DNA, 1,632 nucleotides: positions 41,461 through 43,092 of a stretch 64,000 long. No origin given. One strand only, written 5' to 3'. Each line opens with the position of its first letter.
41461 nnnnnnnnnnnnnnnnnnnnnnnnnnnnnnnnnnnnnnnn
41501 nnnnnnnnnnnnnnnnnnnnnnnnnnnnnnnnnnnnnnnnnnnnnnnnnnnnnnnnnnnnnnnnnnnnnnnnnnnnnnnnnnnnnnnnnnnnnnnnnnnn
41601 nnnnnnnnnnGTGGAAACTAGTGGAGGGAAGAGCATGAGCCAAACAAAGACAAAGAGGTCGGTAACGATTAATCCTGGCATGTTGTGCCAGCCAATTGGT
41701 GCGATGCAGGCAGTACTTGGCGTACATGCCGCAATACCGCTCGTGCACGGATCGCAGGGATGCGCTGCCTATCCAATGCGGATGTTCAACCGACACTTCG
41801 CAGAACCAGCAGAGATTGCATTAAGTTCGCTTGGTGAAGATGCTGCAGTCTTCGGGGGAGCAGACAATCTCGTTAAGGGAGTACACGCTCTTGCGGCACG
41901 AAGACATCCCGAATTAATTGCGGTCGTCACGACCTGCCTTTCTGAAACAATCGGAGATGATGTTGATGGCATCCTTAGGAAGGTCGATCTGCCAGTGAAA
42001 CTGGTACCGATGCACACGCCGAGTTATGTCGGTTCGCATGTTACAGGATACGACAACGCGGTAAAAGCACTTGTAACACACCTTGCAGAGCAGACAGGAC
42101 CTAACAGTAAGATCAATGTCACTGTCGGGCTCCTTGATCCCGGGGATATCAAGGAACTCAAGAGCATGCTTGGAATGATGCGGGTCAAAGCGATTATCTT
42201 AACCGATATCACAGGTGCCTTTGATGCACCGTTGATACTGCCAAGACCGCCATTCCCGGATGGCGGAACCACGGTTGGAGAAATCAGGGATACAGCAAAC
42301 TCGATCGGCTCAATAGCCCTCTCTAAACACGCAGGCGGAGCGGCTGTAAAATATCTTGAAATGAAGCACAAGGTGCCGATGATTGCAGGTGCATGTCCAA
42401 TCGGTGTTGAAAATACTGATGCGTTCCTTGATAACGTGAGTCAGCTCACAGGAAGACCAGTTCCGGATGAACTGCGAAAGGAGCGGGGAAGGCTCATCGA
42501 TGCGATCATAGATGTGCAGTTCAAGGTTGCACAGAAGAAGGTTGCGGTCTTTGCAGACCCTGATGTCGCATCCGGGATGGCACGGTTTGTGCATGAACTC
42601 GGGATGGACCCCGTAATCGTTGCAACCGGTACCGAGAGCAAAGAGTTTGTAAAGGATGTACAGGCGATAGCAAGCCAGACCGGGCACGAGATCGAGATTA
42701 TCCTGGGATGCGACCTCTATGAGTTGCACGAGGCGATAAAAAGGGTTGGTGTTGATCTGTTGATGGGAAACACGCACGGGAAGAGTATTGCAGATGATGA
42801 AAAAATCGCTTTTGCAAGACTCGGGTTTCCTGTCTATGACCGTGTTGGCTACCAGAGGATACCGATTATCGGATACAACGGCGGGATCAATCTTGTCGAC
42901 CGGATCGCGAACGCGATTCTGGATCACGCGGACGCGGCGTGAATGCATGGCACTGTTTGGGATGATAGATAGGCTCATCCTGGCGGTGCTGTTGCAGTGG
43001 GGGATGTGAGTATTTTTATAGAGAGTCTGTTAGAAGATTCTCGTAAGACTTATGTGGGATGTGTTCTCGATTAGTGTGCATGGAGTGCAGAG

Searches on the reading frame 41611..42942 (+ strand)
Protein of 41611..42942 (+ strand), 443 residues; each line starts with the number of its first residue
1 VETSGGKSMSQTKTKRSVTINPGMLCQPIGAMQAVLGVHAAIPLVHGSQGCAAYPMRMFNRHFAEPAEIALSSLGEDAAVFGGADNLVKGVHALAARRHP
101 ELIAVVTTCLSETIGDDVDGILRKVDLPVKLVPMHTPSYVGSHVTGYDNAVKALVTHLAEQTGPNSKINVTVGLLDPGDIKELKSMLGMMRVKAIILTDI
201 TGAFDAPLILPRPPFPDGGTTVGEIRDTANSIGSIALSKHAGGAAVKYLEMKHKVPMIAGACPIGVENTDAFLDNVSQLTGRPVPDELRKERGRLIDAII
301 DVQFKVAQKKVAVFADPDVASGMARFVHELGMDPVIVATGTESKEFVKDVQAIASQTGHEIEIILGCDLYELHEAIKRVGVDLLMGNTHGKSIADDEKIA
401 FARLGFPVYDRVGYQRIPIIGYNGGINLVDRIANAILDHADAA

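Call 7: search_protein_families(library=pfam, proteins=[window:41611-42942:+], max_evalue=0.01)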
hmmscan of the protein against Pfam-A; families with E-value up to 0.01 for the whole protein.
window:41611-42942:+ (443 aa): 1 family
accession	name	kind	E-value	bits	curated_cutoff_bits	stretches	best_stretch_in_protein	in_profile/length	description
PF00148.24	Oxidored_nitro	-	3.2e-122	408.7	28.6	1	26-436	1-398/399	Nitrogenase component 1 type Oxidoreductase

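Call 10: search_protein_families(library=ncbifam, proteins=[window:41611-42942:+], max_evalue=0.00001)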
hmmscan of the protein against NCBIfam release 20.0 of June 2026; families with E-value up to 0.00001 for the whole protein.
window:41611-42942:+ (443 aa): 17 families
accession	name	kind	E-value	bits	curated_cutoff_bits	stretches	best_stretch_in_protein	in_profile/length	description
TIGR02932.1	vnfK_nitrog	equivalog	1.1e-120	403.6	873.95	1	14-440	4-444/457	V-containing nitrogenase subunit beta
TIGR02931.1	anfK_nitrog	equivalog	1.2e-117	393.5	853.85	1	12-438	5-446/461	Fe-only nitrogenase subunit beta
TIGR01286.1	nifK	equivalog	9.2e-107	357.6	427.3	1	15-441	58-499/516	nitrogenase molybdenum-iron protein subunit beta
NF011047.0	PRK14477.1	equivalog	2.8e-84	283.6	1229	1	13-441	485-909/917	bifunctional nitrogenase iron-molybdenum cofactor biosynthesis protein NifEN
TIGR01285.1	nifN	equivalog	2.9e-82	276.9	326.8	1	12-437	4-431/433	nitrogenase iron-molybdenum cofactor biosynthesis protein NifN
TIGR01283.1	nifE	equivalog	2.1e-28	99.1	505.1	1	23-436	42-445/459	nitrogenase iron-molybdenum cofactor biosynthesis protein NifE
TIGR01278.1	DPOR_BchB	equivalog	3.3e-24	85.6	490.35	1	37-436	25-417/512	ferredoxin:protochlorophyllide reductase (ATP-dependent) subunit B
NF002790.0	PRK02910.1-4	equivalog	2e-14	53.2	912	1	82-425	67-411/530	ferredoxin:protochlorophyllide reductase (ATP-dependent) subunit B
TIGR01862.1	N2-ase-Ialpha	subfamily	4.7e-14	51.9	486.05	1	26-192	36-219/444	nitrogenase component I subunit alpha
NF002789.0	PRK02910.1-3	equivalog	8.3e-13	48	509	1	58-278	45-251/535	ferredoxin:protochlorophyllide reductase (ATP-dependent) subunit B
NF002768.0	PRK02842.1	equivalog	1.3e-12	47.3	324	1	44-384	39-360/423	ferredoxin:protochlorophyllide reductase (ATP-dependent) subunit N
TIGR01284.1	alt_nitrog_alph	subfamily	1.5e-12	46.7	512.8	1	28-173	48-203/457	nitrogenase subunit alpha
TIGR01279.1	DPOR_bchN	equivalog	2.8e-12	46.3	419.95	1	44-386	28-349/407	ferredoxin:protochlorophyllide reductase (ATP-dependent) subunit N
TIGR03282.1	methan_mark_13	equivalog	2.5e-11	43.2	268.4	1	37-150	16-126/352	Ni-sirohydrochlorin a,c-diamide reductive cyclase catalytic subunit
TIGR01282.1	nifD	equivalog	2.1e-09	36.6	653.55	0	26-163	50-199/466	nitrogenase molybdenum-iron protein alpha chain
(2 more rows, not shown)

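Call 11: find_encoding_contigs(protein=window:41635-42942:+, flank=10000, max_places=10)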
Protein window:41635-42942:+ (435 aa): no gene with exactly this product is on record in the collection.

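Call 13: find_related_loci(query=window:41635-42942:+, collection=genome_contigs, flank=10000)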
Query window:41635-42942:+ (435 aa) in genome_contigs; peptide patterns used: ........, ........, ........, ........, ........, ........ (x = any residue, [..] = any of these).
202 stretches matched a pattern; 78 encode a relative of the query (tblastn E <= 1e-3); 77 distinct loci.
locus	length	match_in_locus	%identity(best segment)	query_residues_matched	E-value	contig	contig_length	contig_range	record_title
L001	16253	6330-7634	97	1-435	0e+0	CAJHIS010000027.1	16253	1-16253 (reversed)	MAG: Candidatus Argoarchaeum ethanivorans isolate gfbio:e3339647-f889-4370-9287-4fb5cb688e4c:AG392D22_GoMArc1 genome ass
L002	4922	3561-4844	85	7-434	0e+0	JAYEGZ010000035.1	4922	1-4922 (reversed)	MAG: Methanobacteriota archaeon isolate MAG232 MAG232_35, whole genome shotgun sequence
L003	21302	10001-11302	84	1-435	0e+0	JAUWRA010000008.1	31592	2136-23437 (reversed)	MAG: Methanosarcinales archaeon isolate CSMAG_2516 CSMAG_2516_k141_1074681_length_31592_cov_121.8307, whole genome shotg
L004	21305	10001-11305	84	1-435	0e+0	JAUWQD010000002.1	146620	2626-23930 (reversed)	MAG: Methanosarcinaceae archaeon isolate CSMAG_2493 CSMAG_2493_k141_407956_length_146620_cov_22.9916, whole genome shotg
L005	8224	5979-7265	85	7-435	0e+0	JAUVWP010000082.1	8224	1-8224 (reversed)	MAG: Methanosarcinales archaeon isolate CSMAG_1193 CSMAG_1193_k127_2692537_length_8224_cov_129.9983, whole genome shotgu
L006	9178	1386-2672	84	7-435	0e+0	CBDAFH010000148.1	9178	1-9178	MAG: uncultured ANME-2 cluster archaeon isolate MAG_107 genome assembly, contig: k141_219867, whole genome shotgun seque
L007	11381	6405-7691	83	7-435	0e+0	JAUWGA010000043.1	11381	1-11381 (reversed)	MAG: Methanosarcinales archaeon isolate CSMAG_2230 CSMAG_2230_k141_1388532_length_11381_cov_15.0000, whole genome shotgu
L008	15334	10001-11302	83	2-435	0e+0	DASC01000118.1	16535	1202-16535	MAG TPA_asm: Methanosarcinales archaeon UBA203 UBA203_contig_1804, whole genome shotgun sequence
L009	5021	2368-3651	84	8-435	0e+0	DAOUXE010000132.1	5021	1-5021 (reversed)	MAG TPA_asm: Methanosarcinales archaeon isolate CSMAG_893 CSMAG_893_k141_95434_length_5021_cov_32.0270, whole genome sho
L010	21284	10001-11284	83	8-435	0e+0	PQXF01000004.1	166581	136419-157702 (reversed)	MAG: Candidatus Methanogaster sp. isolate E20ANME2 NODE_4_length_166581_cov_19.6806, whole genome shotgun sequence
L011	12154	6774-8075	84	2-435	0e+0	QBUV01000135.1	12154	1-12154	MAG: Candidatus Methanogaster sp. isolate HMMV-459B1 LDLILCAP_53, whole genome shotgun sequence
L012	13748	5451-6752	80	2-435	0e+0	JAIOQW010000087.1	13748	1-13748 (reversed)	MAG: Methanosarcinales archaeon isolate SMBSF02 c_000000000083, whole genome shotgun sequence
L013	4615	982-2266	83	8-435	0e+0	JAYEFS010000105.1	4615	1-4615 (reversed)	MAG: Methanobacteriota archaeon isolate MAG266 MAG266_107, whole genome shotgun sequence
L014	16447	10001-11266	58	8-433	2e-164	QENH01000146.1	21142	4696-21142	Methanophagales archaeon isolate CONS3730B06UFb1 Ga0123266_1058, whole genome shotgun sequence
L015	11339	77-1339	58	5-429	6e-163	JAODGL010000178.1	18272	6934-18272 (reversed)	MAG: Methanosarcinales archaeon isolate Flange_M5_B8-AMOR_1b 1-CGB-Flange_contig_192, whole genome shotgun sequence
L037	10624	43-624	90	241-434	5e-112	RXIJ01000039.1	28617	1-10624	MAG: Methanosarcinales archaeon isolate GoM-Arc1-GOS MV1S112SP2S24A_scaffold_361, whole genome shotgun sequence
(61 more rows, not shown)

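Call 30: search_protein_families(library=pfam, proteins=[L037:968-1780:+, L037:2542-3852:-, L037:5620-6549:-, L037:6864-7541:-, L037:8661-10478:-, L001:8259-9263:+, L001:9664-10389:+, L001:10398-10655:+, L001:14267-14947:+, L037:4220-4585:+], max_evalue=0.01)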
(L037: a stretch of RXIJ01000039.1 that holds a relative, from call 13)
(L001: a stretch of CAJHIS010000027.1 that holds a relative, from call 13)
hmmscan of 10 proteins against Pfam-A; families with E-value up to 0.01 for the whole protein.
L037:968-1780:+ (270 aa): 0 families

L037:2542-3852:- (436 aa): 4 families
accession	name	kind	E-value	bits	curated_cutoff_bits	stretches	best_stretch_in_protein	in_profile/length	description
PF02661.23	Fic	-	4e-20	72.9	24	1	181-289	1-93/93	Fic/DOC family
PF08220.18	HTH_DeoR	-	7.1e-06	26.1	21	1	377-420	5-48/57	DeoR-like helix-turn-helix domain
PF08279.18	HTH_11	-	0.006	16.9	25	0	372-415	1-44/55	HTH domain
PF24033.1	DUF7342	-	0.0067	16.9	31.6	0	381-429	12-60/150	Family of unknown function (DUF7342)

L037:5620-6549:- (309 aa): 1 family
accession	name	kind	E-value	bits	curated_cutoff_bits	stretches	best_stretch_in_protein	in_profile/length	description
PF02661.23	Fic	-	1e-22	81.2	24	1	106-199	2-92/93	Fic/DOC family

L037:6864-7541:- (225 aa): 3 families
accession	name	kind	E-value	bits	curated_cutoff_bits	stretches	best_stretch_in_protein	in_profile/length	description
PF13483.12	Lactamase_B_3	-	1.5e-26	93.7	24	1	2-188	1-160/160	Beta-lactamase superfamily domain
PF12706.13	Lactamase_B_2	-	1.2e-23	84.2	27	1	34-189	25-200/200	Beta-lactamase superfamily domain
PF00753.33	Lactamase_B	-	2.4e-13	50.9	22.7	1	6-150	4-161/196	Metallo-beta-lactamase superfamily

L037:8661-10478:- (605 aa): 3 families
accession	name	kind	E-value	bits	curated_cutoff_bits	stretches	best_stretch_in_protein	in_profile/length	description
PF00136.26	DNA_pol_B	-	2.5e-113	379.7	23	1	143-582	5-452/453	DNA polymerase family B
PF03104.25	DNA_pol_B_exo1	-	1.1e-11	45.1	23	1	2-75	162-241/242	DNA polymerase family B, exonuclease domain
PF03175.18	DNA_pol_B_2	-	0.00043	19.7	25.8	1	93-225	127-254/468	DNA polymerase type B, organellar and viral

L001:8259-9263:+ (334 aa): 1 family
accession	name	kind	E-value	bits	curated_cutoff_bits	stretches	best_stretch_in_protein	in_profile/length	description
PF18735.6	HEPN_RiboL-PSP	-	0.0039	17.5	28.4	1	187-330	42-189/191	RiboL-PSP-HEPN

L001:9664-10389:+ (241 aa): 1 family
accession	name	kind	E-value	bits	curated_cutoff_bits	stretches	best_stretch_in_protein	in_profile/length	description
PF13274.11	SocA_Panacea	-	5.6e-11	43.8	25.7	1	72-177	1-109/113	Antitoxin SocA-like, Panacea domain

L001:10398-10655:+ (85 aa): 3 families
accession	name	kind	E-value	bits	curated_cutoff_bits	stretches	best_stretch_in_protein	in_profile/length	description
PF05016.21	ParE_toxin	-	3.2e-11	44.1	23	1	6-81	2-86/89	ParE toxin of type II toxin-antitoxin system, parDE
PF15781.12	ParE-like_toxin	-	0.00043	20.6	28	1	8-81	4-80/87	ParE-like toxin of type II bacterial toxin-antitoxin system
PF15738.11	YafQ_toxin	-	0.00067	20.3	30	1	5-81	3-84/88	Bacterial toxin of type II toxin-antitoxin system, YafQ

L001:14267-14947:+ (226 aa): 1 family
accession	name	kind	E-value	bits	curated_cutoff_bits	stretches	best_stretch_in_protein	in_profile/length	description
PF03071.21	GNT-I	-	0.0044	16.3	25.4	1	26-125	274-371/434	GNT-I family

L037:4220-4585:+ (121 aa): 0 families

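Call 31: search_protein_families(library=padloc, proteins=[L037:968-1780:+, L037:2542-3852:-, L001:8259-9263:+, L001:9664-10389:+, L001:10398-10655:+], max_evalue=0.01)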
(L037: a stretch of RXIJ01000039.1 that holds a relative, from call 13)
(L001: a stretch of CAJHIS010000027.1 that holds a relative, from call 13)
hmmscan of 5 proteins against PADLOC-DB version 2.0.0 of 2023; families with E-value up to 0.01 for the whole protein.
L037:968-1780:+ (270 aa): 0 families

L037:2542-3852:- (436 aa): 13 families
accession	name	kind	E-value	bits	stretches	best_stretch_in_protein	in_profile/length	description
PDLC03963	SoFic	-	1.5e-46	157.5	1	120-425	52-349/361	-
PDLC04966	PDC-S24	-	6.8e-14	49.6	1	172-315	223-363/497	-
PDLC04840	PDC-S04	-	1.4e-10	39.3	1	115-293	3-178/227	-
PDLC04839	PDC-S04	-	6.2e-09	33.8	1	174-316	51-182/205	-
PDLC04837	PDC-S04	-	6.8e-08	30.1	1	164-295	69-189/234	-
PDLC04836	PDC-S04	-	6.8e-08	30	1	132-287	39-185/244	-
PDLC04965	PDC-S23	-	2.2e-05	22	1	251-331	240-318/327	-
PDLC04838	PDC-S04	-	2.6e-05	22.1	1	264-294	137-167/209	-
PDLC04963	PDC-S23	-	4.7e-05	21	1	251-327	223-298/312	-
PDLC04964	PDC-S23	-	0.00054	17.2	1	250-292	242-284/331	-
PDLC03491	REase_II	-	0.00086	16.8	0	314-376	87-150/262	Type II restriction enzyme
PDLC04842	PDC-S04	-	0.0011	16.7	1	260-337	100-172/202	-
PDLC04848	PDC-S05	-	0.0088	13.6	0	258-292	211-245/291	-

L001:8259-9263:+ (334 aa): 0 families

L001:9664-10389:+ (241 aa): 0 families

L001:10398-10655:+ (85 aa): 0 families

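Call 64: search_protein_families(library=pfam, proteins=[L003:11289-12236:+, L003:12233-12982:+, L003:12983-13708:+, L003:13690-14436:+, L006:3034-3777:+, L006:4562-5914:+, L007:8072-8776:+, L008:11904-12446:+, L008:12617-13081:+, L010:11472-13643:-], max_evalue=0.001)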
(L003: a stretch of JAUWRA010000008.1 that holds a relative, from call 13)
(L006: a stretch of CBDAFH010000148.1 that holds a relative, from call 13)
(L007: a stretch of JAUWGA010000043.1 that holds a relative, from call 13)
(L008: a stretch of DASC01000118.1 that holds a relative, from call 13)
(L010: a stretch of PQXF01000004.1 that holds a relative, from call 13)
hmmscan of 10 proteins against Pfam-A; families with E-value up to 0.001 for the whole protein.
L003:11289-12236:+ (315 aa): 3 families
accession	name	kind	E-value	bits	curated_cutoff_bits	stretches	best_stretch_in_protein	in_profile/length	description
PF09084.16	NMT1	-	9.7e-27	94.7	20.5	1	46-250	5-216/216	NMT1/THI5 like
PF13379.11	NMT1_2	-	1.1e-26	94.6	24.7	1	42-254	15-247/252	NMT1-like family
PF12974.12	Phosphonate-bd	-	0.00026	20.9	27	0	65-138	34-111/242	ABC transporter, phosphonate, periplasmic substrate-binding protein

L003:12233-12982:+ (249 aa): 1 family
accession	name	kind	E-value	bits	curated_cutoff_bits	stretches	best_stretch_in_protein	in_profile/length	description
PF00528.27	BPD_transp_1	-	3.3e-28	99.1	26.4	1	71-245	1-183/184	Binding-protein-dependent transport system inner membrane component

L003:12983-13708:+ (241 aa): 9 families
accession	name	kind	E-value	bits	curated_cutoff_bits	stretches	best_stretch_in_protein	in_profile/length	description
PF00005.33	ABC_tran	-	1.4e-35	123.4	25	1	16-156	2-136/137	ABC transporter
PF13304.12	AAA_21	-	1.1e-12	49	27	2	108-189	220-300/304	AAA domain, putative AbiEii toxin, Type IV TA system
PF02463.25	SMC_N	-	1.7e-08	34.6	40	1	4-196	4-208/220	RecF/RecN/SMC N terminal domain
PF13476.12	AAA_23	-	1.7e-06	29.2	27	1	5-46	2-40/201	AAA domain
PF13166.12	AAA_13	-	2.3e-05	23.7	36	0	127-194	498-576/713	AAA domain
PF09818.15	ABC_ATPase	-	0.00022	20.8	23.2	0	165-215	209-260/283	P-loop domain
PF13555.12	AAA_29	-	0.0003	20.9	27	1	13-43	10-40/61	P-loop containing region of AAA domain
PF13175.12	AAA_15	-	0.00068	19.8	32.1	1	5-48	6-46/374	AAA ATPase domain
PF03193.22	RsgA_GTPase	-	0.00074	19.8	30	0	22-47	103-128/174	RsgA GTPase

L003:13690-14436:+ (248 aa): 1 family
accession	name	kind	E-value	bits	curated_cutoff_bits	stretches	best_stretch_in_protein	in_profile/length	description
PF04016.18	DUF364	-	4.9e-16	59.1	23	1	133-234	1-101/147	Putative heavy-metal chelation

L006:3034-3777:+ (247 aa): 12 families
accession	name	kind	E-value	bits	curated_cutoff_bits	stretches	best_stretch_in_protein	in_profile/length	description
PF08241.18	Methyltransf_11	-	2.6e-20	73.3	21.2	1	55-148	1-95/95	Methyltransferase domain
PF13649.12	Methyltransf_25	-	1.2e-19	71.2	27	1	54-144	1-97/97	Methyltransferase domain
PF13847.12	Methyltransf_31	-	2.1e-17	63.6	27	1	52-152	5-113/145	Methyltransferase domain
PF08242.18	Methyltransf_12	-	3.3e-13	50.6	30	1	55-146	1-98/98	Methyltransferase domain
PF13489.12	Methyltransf_23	-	5.5e-12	46.1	27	1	42-193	12-154/164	Methyltransferase domain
PF03848.20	TehB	-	5.7e-12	45.9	20.4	1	37-150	20-134/193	Tellurite resistance protein TehB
PF01209.24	Ubie_methyltran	-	8.3e-10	38.8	20.1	1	43-153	40-156/233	ubiE/COQ5 methyltransferase family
PF05148.21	Methyltransf_8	-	1.8e-08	35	27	1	31-156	52-164/219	Hypothetical methyltransferase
PF05175.20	MTS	-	2.9e-07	30.7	23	1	47-152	28-142/170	Methyltransferase small domain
PF02353.26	CMAS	-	2.6e-06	27.4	27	1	31-163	46-179/273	Mycolic acid cyclopropane synthetase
PF07021.18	MetW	-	0.00025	21.2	21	1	52-142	15-104/193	Methionine biosynthesis protein MetW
PF03141.22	Methyltransf_29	-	0.00065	18.8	23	1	42-149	108-218/506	Putative S-adenosyl-L-methionine-dependent methyltransferase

L006:4562-5914:+ (450 aa): 3 families
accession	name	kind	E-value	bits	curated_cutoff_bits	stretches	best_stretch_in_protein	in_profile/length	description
PF04326.19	SLFN_AlbA_2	-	1.4e-19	71.2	25.3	1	3-122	1-118/118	Schlafen, AlbA_2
PF13749.12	HATPase_c_4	-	6.9e-14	52.1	26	1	276-340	4-70/89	Putative ATP-dependent DNA helicase recG C-terminal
PF21247.3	Fic-like_C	-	9.6e-13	48.3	27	1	392-439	14-61/64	Filamentation induced by cAMP protein Fic-like, C-terminal domain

L007:8072-8776:+ (234 aa): 13 families
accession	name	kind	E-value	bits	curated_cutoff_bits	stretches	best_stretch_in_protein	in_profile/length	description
PF08241.18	Methyltransf_11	-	2.7e-20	73.3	21.2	1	60-153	1-95/95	Methyltransferase domain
PF13649.12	Methyltransf_25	-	2.8e-20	73.2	27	1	59-149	1-97/97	Methyltransferase domain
PF13847.12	Methyltransf_31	-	1.4e-18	67.4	27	1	57-157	5-113/145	Methyltransferase domain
PF08242.18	Methyltransf_12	-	6.5e-14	52.9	30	1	60-151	1-98/98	Methyltransferase domain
PF13489.12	Methyltransf_23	-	1.3e-12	48.2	27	1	43-198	12-154/164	Methyltransferase domain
PF03848.20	TehB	-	1.6e-12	47.7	20.4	1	42-155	20-134/193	Tellurite resistance protein TehB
PF01209.24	Ubie_methyltran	-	4.4e-10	39.8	20.1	1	48-158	40-156/233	ubiE/COQ5 methyltransferase family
PF05148.21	Methyltransf_8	-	9.7e-09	35.9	27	1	36-163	52-166/219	Hypothetical methyltransferase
PF05175.20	MTS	-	2.4e-08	34.2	23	1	50-157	26-142/170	Methyltransferase small domain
PF02353.26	CMAS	-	2.1e-06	27.7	27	1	22-168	28-179/273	Mycolic acid cyclopropane synthetase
PF03141.22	Methyltransf_29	-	8.6e-05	21.7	23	1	47-154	108-218/506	Putative S-adenosyl-L-methionine-dependent methyltransferase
PF07021.18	MetW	-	0.00041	20.5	21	1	57-146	15-103/193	Methionine biosynthesis protein MetW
PF01739.24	CheR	-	0.00042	20.3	27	0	83-153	103-173/195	CheR methyltransferase, SAM binding domain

L008:11904-12446:+ (180 aa): 7 families
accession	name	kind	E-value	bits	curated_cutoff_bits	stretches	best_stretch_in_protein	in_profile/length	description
PF08241.18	Methyltransf_11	-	1.3e-13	51.8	21.2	1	6-81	19-95/95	Methyltransferase domain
PF13649.12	Methyltransf_25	-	1.9e-11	44.9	27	1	5-77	21-97/97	Methyltransferase domain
PF13847.12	Methyltransf_31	-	1e-09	38.7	27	1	3-86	26-114/145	Methyltransferase domain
PF08242.18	Methyltransf_12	-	5.3e-07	30.7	30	1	5-79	20-98/98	Methyltransferase domain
PF01209.24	Ubie_methyltran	-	7.9e-06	25.8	20.1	1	2-86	69-156/233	ubiE/COQ5 methyltransferase family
PF05148.21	Methyltransf_8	-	2.5e-05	24.7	27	1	26-91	104-166/219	Hypothetical methyltransferase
PF03848.20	TehB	-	0.00052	19.9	20.4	0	6-83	53-134/193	Tellurite resistance protein TehB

L008:12617-13081:+ (154 aa): 0 families

L010:11472-13643:- (723 aa): 0 families

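Call 67: search_protein_families(library=phrogs, proteins=[L037:968-1780:+], max_evalue=0.01)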
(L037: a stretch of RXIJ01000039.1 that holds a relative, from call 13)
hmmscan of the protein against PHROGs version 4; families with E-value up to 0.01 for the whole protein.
L037:968-1780:+ (270 aa): 1 family
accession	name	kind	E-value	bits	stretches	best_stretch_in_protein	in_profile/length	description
phrog_2039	-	unknown function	3.5e-05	24.1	1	153-268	178-296/312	-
